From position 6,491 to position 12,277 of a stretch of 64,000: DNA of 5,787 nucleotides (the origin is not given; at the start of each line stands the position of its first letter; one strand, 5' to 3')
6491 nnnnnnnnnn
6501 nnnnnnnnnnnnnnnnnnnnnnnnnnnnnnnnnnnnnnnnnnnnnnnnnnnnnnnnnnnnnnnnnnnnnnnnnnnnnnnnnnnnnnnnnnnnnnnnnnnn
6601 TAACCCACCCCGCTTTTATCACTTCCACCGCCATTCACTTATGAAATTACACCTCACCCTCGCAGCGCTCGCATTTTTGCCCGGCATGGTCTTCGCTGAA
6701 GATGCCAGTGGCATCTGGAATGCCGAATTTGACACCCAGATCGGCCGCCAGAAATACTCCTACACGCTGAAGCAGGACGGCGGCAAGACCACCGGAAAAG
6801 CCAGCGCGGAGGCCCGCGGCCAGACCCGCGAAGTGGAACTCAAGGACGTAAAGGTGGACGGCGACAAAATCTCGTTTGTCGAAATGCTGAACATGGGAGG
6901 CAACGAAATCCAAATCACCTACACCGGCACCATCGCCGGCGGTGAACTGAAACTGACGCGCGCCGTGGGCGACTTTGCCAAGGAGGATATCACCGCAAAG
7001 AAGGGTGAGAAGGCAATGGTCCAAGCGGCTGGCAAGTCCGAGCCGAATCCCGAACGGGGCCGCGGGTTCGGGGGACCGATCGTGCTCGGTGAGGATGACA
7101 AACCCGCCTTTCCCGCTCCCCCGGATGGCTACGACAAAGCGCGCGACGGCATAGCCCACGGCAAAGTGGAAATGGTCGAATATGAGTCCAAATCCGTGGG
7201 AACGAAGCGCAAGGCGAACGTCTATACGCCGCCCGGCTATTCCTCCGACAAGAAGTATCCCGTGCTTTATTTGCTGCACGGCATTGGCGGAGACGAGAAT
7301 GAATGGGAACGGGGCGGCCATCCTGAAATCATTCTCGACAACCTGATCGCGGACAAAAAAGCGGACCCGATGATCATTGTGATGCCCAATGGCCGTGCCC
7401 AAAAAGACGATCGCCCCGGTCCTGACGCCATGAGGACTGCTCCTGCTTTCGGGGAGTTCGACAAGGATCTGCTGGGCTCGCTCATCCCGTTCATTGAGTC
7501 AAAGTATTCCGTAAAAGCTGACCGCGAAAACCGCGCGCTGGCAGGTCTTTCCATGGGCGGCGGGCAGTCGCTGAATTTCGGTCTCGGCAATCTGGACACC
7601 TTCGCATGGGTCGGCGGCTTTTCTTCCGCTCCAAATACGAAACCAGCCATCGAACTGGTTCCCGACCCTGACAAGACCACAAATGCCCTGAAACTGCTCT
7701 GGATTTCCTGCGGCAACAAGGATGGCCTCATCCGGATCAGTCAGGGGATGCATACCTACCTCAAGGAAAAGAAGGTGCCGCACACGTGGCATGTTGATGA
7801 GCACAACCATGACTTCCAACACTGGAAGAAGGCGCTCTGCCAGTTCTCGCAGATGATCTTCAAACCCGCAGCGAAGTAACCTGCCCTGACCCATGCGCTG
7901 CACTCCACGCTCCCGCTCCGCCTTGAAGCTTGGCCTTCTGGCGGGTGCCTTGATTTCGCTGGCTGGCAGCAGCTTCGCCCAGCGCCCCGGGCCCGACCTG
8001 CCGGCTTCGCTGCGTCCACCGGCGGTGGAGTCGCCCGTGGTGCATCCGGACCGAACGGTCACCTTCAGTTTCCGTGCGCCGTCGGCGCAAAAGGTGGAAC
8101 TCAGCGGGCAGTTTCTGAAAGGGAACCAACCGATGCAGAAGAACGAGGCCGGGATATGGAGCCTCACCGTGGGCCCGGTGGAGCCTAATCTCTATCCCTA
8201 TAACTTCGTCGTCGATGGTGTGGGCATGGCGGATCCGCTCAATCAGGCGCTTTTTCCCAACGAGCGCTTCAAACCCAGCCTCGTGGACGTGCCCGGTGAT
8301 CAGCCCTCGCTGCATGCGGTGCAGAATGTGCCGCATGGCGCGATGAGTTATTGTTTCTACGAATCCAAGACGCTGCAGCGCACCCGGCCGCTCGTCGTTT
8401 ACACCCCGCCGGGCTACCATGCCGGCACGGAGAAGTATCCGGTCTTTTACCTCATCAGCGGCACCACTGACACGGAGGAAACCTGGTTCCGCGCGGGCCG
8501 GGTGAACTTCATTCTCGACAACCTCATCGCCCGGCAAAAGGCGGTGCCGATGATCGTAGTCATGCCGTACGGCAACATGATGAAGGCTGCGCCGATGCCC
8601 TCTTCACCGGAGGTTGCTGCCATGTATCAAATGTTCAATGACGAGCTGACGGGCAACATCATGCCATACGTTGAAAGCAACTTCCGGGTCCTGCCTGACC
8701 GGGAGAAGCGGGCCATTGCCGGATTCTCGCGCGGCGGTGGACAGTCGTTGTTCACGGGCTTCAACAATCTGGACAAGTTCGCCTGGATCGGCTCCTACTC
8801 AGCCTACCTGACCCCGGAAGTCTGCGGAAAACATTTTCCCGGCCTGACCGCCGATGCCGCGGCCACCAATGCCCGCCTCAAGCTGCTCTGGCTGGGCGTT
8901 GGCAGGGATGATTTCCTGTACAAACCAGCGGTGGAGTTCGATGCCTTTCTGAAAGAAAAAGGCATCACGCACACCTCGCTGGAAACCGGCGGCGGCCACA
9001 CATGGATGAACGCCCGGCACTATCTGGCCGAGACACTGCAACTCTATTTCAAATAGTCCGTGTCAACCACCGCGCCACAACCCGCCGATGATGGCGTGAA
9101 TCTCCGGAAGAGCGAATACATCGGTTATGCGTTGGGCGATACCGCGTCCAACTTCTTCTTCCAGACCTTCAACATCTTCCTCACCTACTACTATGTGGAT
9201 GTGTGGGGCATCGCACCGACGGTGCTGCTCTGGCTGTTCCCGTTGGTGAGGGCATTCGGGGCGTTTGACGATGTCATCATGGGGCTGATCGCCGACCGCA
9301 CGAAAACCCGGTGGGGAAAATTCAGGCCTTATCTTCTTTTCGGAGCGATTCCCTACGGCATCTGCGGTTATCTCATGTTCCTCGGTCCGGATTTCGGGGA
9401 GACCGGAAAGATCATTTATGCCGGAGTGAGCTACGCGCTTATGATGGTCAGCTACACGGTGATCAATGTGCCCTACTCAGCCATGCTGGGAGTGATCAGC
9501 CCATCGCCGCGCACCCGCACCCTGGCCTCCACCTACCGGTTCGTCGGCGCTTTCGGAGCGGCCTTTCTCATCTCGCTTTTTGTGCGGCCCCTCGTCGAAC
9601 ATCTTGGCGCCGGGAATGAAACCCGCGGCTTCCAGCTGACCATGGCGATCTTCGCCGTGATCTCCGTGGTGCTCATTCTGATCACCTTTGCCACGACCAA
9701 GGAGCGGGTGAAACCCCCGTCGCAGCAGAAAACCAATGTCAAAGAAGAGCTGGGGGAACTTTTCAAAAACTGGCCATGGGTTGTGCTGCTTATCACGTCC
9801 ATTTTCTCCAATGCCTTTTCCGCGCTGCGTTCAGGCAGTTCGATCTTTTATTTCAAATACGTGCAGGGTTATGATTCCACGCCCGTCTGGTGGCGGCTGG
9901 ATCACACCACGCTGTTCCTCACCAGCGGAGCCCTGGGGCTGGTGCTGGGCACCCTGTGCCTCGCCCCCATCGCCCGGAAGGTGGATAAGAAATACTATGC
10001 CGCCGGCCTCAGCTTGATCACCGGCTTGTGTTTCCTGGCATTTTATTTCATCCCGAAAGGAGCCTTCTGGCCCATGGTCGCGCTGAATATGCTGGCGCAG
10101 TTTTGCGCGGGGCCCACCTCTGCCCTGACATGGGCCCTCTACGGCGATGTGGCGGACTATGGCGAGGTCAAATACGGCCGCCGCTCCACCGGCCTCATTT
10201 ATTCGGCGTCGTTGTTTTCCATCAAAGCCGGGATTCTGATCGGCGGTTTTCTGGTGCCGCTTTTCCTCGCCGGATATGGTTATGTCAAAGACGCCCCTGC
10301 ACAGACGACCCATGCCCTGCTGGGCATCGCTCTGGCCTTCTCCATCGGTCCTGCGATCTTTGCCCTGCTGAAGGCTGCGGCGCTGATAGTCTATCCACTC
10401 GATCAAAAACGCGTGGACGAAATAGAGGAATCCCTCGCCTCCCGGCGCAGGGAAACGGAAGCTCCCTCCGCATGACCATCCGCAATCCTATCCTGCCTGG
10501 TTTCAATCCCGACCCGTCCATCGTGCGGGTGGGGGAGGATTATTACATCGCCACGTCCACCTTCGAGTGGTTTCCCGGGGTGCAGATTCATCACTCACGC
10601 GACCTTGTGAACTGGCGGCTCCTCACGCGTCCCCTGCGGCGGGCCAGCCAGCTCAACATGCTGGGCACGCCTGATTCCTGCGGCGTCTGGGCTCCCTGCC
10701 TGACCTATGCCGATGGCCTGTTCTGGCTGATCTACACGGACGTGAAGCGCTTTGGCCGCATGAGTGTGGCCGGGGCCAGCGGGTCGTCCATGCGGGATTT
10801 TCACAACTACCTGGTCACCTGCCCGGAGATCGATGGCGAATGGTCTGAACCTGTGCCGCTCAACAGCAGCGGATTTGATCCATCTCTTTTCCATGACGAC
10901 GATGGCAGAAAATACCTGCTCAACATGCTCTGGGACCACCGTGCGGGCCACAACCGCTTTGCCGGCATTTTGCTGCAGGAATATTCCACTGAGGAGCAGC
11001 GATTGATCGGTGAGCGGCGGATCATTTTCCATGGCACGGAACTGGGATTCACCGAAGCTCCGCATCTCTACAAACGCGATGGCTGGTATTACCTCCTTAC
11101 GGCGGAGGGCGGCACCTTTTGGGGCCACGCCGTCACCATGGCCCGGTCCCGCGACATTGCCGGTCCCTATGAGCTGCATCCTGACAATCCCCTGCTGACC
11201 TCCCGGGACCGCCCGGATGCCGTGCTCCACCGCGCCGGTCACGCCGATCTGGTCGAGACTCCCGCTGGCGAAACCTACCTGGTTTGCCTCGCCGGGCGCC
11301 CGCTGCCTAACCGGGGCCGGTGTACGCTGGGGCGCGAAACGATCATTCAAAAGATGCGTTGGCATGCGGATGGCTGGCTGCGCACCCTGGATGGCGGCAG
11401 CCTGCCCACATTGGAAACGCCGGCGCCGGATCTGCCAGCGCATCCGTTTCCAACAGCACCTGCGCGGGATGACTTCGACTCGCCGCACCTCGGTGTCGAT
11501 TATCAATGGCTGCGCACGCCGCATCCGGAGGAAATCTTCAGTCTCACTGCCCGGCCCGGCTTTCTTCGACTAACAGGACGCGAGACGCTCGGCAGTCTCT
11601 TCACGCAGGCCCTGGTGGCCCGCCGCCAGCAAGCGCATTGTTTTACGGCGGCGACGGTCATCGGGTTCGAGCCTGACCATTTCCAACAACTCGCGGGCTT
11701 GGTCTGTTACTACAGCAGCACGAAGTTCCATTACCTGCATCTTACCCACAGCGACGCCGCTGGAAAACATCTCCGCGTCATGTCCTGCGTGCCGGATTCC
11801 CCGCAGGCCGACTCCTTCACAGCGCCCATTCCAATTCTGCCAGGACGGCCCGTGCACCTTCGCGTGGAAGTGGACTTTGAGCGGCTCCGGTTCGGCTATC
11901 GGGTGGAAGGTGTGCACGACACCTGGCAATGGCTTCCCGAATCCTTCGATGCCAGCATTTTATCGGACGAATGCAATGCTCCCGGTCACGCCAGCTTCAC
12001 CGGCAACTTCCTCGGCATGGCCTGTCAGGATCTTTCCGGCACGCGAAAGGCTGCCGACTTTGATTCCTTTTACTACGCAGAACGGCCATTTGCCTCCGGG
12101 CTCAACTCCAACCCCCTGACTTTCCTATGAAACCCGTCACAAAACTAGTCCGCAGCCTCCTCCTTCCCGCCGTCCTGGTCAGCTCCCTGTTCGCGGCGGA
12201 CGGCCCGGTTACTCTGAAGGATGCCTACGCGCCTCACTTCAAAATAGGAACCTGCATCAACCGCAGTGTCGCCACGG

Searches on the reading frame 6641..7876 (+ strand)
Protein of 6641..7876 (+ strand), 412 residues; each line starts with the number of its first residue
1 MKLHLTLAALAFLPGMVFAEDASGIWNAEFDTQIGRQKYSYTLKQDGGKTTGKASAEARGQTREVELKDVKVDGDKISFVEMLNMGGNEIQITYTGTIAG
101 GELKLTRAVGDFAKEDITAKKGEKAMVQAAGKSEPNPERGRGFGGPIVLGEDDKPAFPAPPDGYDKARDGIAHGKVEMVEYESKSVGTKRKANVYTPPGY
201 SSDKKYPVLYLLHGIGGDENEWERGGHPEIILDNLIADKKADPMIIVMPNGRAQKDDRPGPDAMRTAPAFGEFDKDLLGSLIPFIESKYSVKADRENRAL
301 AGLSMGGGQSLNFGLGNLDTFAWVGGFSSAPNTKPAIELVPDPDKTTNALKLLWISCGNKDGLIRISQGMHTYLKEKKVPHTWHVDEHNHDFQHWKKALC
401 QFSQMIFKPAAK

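Call 4: search_protein_families(library=pfam, proteins=[window:6641-7876:+], max_evalue=0.01)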
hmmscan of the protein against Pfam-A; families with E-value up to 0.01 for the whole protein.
window:6641-7876:+ (412 aa): 1 family
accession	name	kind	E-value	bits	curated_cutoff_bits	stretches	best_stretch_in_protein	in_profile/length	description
PF00756.26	Esterase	-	6.6e-24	85.5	22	1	183-334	1-153/251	Putative esterase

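Call 5: search_protein_families(library=ncbifam, proteins=[window:6641-7876:+], max_evalue=0.01)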
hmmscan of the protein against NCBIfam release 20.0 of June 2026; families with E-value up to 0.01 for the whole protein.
window:6641-7876:+ (412 aa): 5 families
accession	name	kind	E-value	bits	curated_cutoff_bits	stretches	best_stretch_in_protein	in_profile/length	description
NF041944.1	Xylase_Ferestase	equivalog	2e-44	151.9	1200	1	157-408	449-694/694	bifunctional endo-1,4-beta-xylanase/feruloyl esterase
NF050058.1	e_dPHAscl_type1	hypoth_equivalog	2.1e-08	34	150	1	186-332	4-140/276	extracellular catalytic domain type 1 short-chain-length polyhydroxyalkanoate depolymerase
TIGR02821.1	fghA_ester_D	equivalog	1.8e-05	24.4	281.7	0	173-219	10-55/275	S-formylglutathione hydrolase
NF007758.0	PRK10439.1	equivalog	0.00013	21.1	222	1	175-409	183-413/418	enterochelin esterase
NF058612.1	GTNG0744Estse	equivalog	0.00076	19.5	450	1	182-328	14-153/242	GTNG_0744 family esterase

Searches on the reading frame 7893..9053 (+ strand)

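Call 4: search_protein_families(library=pfam, proteins=[window:7893-9053:+], max_evalue=0.01)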
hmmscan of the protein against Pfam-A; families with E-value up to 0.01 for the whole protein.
window:7893-9053:+ (387 aa): 2 families
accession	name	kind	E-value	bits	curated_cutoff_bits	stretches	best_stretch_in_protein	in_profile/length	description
PF00756.26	Esterase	-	9.8e-22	78.4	22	1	158-321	1-154/251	Putative esterase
PF02922.24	CBM_48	-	2.7e-05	24.8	22.4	1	52-108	6-71/83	Carbohydrate-binding module 48 (Isoamylase N-terminal domain)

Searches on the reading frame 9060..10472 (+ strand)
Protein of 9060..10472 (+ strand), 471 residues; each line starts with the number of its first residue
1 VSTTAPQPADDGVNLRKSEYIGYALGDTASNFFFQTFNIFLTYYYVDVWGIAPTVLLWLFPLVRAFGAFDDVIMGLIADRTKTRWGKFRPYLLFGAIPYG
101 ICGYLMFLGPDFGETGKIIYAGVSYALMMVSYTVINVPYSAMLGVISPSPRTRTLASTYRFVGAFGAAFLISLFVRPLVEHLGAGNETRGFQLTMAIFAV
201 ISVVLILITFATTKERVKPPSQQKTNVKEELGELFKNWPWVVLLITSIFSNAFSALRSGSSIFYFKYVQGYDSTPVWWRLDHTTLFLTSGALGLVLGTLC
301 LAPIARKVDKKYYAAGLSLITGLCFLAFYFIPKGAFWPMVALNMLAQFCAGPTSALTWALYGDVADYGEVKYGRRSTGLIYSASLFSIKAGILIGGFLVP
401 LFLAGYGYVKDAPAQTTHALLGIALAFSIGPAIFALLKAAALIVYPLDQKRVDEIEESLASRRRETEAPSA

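Call 4: search_protein_families(library=pfam, proteins=[window:9060-10472:+], max_evalue=0.01)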
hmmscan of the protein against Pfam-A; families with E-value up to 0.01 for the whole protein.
window:9060-10472:+ (471 aa): 2 families
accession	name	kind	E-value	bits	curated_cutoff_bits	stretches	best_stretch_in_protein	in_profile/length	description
PF13347.12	MFS_2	-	1.4e-85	287.9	27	1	22-448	1-426/427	MFS/sugar transport protein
PF20313.3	DUF6609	-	0.00035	21.1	24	0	161-212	42-92/176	Family of unknown function (DUF6609)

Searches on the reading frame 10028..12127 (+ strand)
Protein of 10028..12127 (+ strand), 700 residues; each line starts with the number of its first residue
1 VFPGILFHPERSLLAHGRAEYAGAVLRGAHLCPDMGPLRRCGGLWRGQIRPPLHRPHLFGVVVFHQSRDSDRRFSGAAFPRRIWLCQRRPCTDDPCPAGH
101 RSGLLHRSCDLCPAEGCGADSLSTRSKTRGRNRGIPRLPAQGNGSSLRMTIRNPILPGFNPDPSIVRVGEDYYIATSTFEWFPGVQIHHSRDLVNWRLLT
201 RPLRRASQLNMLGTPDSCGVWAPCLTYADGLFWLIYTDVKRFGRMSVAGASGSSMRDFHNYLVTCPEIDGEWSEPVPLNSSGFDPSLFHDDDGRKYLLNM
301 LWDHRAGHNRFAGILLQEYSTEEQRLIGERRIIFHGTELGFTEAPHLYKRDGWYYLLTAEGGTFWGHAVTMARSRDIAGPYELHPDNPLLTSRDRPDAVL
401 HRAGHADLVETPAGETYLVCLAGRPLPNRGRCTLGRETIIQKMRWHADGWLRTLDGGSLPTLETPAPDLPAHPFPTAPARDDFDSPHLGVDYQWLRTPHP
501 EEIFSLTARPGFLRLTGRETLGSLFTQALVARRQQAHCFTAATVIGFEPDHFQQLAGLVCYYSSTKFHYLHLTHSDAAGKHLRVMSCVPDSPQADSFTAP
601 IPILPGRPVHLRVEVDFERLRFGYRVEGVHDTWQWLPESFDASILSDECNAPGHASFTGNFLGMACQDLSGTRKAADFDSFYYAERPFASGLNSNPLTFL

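Call 4: search_protein_families(library=pfam, proteins=[window:10028-12127:+], max_evalue=0.01)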
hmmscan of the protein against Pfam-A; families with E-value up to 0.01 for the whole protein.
window:10028-12127:+ (700 aa): 2 families
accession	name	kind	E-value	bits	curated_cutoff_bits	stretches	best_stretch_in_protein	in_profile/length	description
PF04616.20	Glyco_hydro_43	-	8.5e-101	337.5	32.2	1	151-451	1-288/288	Glycosyl hydrolases family 43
PF17851.8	GH43_C2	-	6.4e-60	202.8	22.7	1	480-683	1-202/203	Beta xylosidase C-terminal Concanavalin A-like domain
